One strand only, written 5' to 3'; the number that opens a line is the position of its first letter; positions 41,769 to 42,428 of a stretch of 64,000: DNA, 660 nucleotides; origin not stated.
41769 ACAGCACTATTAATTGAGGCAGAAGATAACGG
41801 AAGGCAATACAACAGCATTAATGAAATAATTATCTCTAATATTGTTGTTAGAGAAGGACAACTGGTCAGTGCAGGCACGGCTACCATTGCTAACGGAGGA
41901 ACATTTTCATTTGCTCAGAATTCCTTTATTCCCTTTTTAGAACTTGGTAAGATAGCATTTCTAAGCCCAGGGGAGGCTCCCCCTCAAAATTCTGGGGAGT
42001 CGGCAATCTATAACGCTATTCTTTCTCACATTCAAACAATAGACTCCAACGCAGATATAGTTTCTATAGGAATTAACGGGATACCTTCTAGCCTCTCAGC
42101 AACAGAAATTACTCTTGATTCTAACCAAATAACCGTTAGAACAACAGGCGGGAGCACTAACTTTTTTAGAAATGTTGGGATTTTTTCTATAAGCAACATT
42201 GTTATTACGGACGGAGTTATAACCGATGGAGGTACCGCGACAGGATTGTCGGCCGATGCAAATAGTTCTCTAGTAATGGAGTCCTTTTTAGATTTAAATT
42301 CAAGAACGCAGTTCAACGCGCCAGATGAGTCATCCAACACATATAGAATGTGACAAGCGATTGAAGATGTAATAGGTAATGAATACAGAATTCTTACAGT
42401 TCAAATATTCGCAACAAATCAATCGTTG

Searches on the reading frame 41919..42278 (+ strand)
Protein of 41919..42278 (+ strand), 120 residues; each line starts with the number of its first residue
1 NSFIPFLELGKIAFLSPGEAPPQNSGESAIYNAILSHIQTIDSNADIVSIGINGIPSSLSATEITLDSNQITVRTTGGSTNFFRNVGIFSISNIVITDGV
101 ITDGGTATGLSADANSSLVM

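Call 56: predict_structure(alignment_id=A6)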
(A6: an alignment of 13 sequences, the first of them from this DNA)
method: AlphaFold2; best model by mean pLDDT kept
length: 120 residues; sequences in the alignment: 13
mean_pLDDT: 88.0   pTM: 0.83
mean pLDDT of the five models: 88.0, 87.9, 86.4, 86.0, 85.4
residues with pLDDT >= 90: 73; 70-90: 39; 50-70: 4; < 50: 4
segments of 3 or more residues with pLDDT < 50: 117-120
pLDDT, mean of each block of 10 residues (from residue 1): 82 87 92 96 93 82 92 91 93 92 95 60
secondary structure, 60 per line:
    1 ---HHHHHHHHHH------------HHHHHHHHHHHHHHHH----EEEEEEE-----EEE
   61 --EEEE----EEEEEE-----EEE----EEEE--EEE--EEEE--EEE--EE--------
elements in order: H4-13 H26-41 E46-52 E58-60 E63-66 E71-76 E82-84 E89-92 E95-97 E100-103 E106-108
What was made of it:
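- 40668..43412 (+): g5: module lipoprotein, 914 aa. Signal peptide (AVAQSC, nt 40668..40760). Type B x4 at nt 40788..41192, 41175..41573, 41565..41933 and 41940..42278. Unassigned B-like segment at nt 42279..42650. Type A x2 at nt 42651..42992 and 42993..43382. AlphaFold2 of aa 418-537: pLDDT 88, pTM 0.83 (call 56).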

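Call 59: fold_search(model_id=the predicted structure, library=pdb)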
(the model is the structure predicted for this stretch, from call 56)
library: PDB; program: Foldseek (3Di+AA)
matches with E <= 10: 215; with E <= 0.001: 0
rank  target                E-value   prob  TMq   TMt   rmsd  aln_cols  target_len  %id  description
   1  2z77_B                5.8e-02  0.23  0.28  0.27  11.1       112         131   15  X-ray crystal structure of RV0760c from Mycobacterium tuberculosis in complex with estradiol-17beta-hemisuccinate (released 2007-09-18)
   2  2j4t_A                8.4e-02  0.18  0.24  0.25  10.5       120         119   12  Biological and Structural Features of Murine Angiogenin-4, an Angiogenic Protein (released 2007-02-20)
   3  9bpo_A                1.1e-01  0.30  0.31  0.24   6.2        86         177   16  Structure of the self-association domain of LDB2 (released 2025-03-19)
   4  9czs_B                1.2e-01  0.33  0.33  0.27   6.4        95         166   16  Structure of the self-association domain of LDB2 (released 2025-08-13)
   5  6g88_B                1.7e-01  0.08  0.21  0.07  11.0       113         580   12  Crystal structure of Enterococcus Faecium D63r Penicillin-Binding protein 5 (PBP5fm) (released 2019-04-24)
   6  9r62_I                2.4e-01  0.03  0.15  0.04  16.1       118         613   11  CPS co-polymerase Wzc_C1 (released 2026-03-04)
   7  6ptl                  2.5e-01  0.18  0.32  0.29   7.1       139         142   10  Structure of the self-association domain of the chromatin looping factor LDB1 (released 2020-07-22)
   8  9ozv_A                2.7e-01  0.18  0.31  0.25   7.4       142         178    9  Structure of the self-association domain of LDB2 (released 2025-07-30)
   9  9r68_I                2.7e-01  0.02  0.11  0.04  20.5       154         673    9  CPS secretion pathway Wza-Wzc_C1 (Conf 2) (released 2026-03-04)
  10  6s9t_A                2.8e-01  0.13  0.27  0.22   7.6        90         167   13  Dimerization domain of Xenopus laevis LDB1 in complex with darpin 3 (released 2019-10-09)
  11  9czs_A                3.6e-01  0.14  0.30  0.24   6.4        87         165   17  Structure of the self-association domain of LDB2 (released 2025-08-13)
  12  5fl7_H                3.9e-01  0.11  0.23  0.24   9.4        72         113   18  Structure of the F1c10 complex from Yarrowia lipolytica ATP synthase (released 2016-06-29)
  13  9r62_K                3.9e-01  0.03  0.16  0.04  15.9       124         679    9  CPS co-polymerase Wzc_C1 (released 2026-03-04)
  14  6s9s_A                4.3e-01  0.11  0.28  0.22   7.8        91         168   13  Dimerization domain of Xenopus laevis LDB1 in complex with darpin 10 (released 2019-10-09)
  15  9ozv_B                4.6e-01  0.13  0.29  0.22   6.8        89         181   15  Structure of the self-association domain of LDB2 (released 2025-07-30)
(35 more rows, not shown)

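Call 66: find_homologous_proteins(query=A5, max_evalue=0.01)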
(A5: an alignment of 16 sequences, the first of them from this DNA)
Query A5 (16 sequences): 1846 candidates shared short words with the query, none scored E <= 0.01.
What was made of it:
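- Tried and rejected: find_homologous_proteins with the 16-module type B alignment returned nothing, not even g5's own cluster (call 66).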
